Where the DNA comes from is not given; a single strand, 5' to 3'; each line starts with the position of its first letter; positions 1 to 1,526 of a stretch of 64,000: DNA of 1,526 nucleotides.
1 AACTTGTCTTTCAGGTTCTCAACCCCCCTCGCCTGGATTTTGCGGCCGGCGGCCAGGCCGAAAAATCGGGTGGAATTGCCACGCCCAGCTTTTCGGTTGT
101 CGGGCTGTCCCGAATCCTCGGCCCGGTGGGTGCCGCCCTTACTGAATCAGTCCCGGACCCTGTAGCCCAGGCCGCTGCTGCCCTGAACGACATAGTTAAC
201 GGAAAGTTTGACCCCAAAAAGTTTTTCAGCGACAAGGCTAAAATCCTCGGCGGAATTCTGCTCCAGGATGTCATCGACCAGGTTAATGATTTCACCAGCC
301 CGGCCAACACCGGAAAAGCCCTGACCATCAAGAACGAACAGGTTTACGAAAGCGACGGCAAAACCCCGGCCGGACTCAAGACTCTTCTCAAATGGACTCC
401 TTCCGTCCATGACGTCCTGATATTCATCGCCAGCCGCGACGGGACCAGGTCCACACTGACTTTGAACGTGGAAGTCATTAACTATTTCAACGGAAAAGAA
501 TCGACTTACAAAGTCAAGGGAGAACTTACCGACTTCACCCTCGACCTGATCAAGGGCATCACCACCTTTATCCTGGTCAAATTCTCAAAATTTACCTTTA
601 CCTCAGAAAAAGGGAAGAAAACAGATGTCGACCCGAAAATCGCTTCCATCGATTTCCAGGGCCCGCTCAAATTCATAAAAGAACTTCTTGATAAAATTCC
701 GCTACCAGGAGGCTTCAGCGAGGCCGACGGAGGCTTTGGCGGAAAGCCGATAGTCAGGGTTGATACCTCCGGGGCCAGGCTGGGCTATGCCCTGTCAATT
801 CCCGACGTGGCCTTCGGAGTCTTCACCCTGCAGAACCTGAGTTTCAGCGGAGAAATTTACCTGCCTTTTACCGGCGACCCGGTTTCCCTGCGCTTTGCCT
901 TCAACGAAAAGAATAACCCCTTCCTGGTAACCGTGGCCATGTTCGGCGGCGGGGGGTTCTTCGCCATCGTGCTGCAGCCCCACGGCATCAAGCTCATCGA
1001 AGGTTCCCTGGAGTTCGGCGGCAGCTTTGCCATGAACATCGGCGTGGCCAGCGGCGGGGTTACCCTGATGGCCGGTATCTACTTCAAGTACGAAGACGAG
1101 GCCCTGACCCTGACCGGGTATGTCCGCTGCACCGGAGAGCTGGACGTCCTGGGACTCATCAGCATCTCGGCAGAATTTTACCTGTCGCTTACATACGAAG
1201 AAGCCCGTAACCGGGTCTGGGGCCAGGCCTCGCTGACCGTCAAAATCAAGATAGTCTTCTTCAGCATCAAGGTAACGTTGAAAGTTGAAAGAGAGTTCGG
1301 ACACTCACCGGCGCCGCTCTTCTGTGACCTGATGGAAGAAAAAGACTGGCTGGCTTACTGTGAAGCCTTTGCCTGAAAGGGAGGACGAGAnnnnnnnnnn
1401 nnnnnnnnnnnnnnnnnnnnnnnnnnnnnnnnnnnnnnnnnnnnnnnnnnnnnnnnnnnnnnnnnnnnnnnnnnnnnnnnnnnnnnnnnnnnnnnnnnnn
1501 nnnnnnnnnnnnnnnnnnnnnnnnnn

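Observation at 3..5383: Two large uncharacterised proteins (>458 aa and 1330 aa), translationally coupled, at the window edge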

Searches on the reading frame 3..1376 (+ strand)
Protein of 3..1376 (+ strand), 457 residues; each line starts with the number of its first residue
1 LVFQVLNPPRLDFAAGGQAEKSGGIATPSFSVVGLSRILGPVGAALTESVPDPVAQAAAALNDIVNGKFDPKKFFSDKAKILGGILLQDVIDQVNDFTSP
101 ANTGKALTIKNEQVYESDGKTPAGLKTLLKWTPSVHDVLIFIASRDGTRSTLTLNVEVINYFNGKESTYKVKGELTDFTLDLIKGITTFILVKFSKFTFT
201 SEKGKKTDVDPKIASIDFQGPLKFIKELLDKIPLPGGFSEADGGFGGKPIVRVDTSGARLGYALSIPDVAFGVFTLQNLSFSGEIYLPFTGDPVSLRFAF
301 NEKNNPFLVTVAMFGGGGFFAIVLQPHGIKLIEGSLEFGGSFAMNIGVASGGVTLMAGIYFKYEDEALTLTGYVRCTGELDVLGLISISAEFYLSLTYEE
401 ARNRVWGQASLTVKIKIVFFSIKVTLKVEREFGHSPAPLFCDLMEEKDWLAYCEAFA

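Call 4: search_protein_families(library=pfam, proteins=[window:3-1376:+], max_evalue=1)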
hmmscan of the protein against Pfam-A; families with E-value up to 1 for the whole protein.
window:3-1376:+ (457 aa): 0 families

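Call 5: search_protein_families(library=ncbifam, proteins=[window:3-1376:+], max_evalue=1)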
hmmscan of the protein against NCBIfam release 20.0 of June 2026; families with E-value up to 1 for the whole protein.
window:3-1376:+ (457 aa): 0 families

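Call 6: search_protein_families(library=padloc, proteins=[window:3-1376:+], max_evalue=1)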
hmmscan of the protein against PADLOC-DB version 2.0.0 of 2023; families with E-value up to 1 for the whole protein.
window:3-1376:+ (457 aa): 0 families

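Call 8: search_solved_structures(query=window:3-1376:+, max_evalue=1)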
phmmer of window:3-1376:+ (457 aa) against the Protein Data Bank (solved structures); distinct sequences matched with E-value up to 1: 0.

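Call 10: find_homologous_proteins(query=window:3-1376:+)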
Query window:3-1376:+ (457 aa): 218 proteins with E <= 0.001 among 8000 candidates; the best 120 are listed.
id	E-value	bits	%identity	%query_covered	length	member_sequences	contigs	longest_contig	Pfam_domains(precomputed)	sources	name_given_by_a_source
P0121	8.1e-287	969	94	100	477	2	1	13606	-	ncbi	-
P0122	2.0e-223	760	73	100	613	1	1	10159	-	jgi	jgi:hypothetical protein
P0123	8.0e-211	719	90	77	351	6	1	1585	-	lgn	-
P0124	1.7e-178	612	63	98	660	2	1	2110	-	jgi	jgi:hypothetical protein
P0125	3.8e-173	595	61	100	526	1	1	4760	-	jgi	jgi:hypothetical protein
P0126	1.3e-167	576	59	98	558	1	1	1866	-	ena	-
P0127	7.5e-114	399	66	61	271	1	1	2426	-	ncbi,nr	ncbi:MAG TPA: hypothetical protein VEG35_00200, partial [Burkholderiales bacterium]|nr:hypothetical 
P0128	8.4e-109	383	46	95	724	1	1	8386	-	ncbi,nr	ncbi:MAG TPA: hypothetical protein VNT75_28275, partial [Symbiobacteriaceae bacterium]|nr:hypothetic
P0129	1.6e-96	342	43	97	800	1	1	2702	-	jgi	jgi:hypothetical protein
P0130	3.4e-94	335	42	100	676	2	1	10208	-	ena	-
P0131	2.3e-92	328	42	96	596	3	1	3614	-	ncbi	ncbi:MAG: hypothetical protein ABSG45_08445, partial [Nitrososphaerales archaeon]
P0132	4.6e-92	327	43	96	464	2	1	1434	-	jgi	jgi:hypothetical protein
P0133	6.3e-90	320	44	96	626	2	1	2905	-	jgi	-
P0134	1.1e-89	320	57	58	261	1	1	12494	-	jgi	-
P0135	1.4e-89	319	44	96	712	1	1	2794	-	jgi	jgi:hypothetical protein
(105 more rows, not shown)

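Call 78: search_protein_representatives(alignment_id=A4)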
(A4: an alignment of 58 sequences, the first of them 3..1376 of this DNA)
Query: 58 sequences, 617 profile positions. Proteins with E-value up to 0.001 (for the whole library): 4880; up to 1e-10: 4157; up to 1e-30: 2958. The best 150 are listed.
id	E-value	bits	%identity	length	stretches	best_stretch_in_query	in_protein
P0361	6.8e-231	784.7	-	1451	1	1-614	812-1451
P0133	1.6e-228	776.9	-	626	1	14-614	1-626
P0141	7.8e-227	771.3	-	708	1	2-614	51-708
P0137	6.4e-224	761.7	-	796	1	2-614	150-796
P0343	1.2e-222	757.5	-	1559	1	2-614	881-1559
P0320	8.7e-221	751.4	-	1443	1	2-615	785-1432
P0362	8.8e-221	751.4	-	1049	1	5-614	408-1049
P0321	1.0e-220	751.1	-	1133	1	2-614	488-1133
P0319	1.0e-218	744.5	-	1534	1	2-614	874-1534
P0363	1.8e-218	743.7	-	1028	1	2-614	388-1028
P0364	3.6e-218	742.7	-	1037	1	2-615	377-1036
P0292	1.6e-217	740.6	-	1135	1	6-614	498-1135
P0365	9.8e-216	734.7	-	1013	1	2-614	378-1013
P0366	1.7e-215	733.9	-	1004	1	7-614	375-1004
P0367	4.2e-215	732.6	-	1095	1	2-614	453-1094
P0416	2.4e-196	670.7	-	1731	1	3-615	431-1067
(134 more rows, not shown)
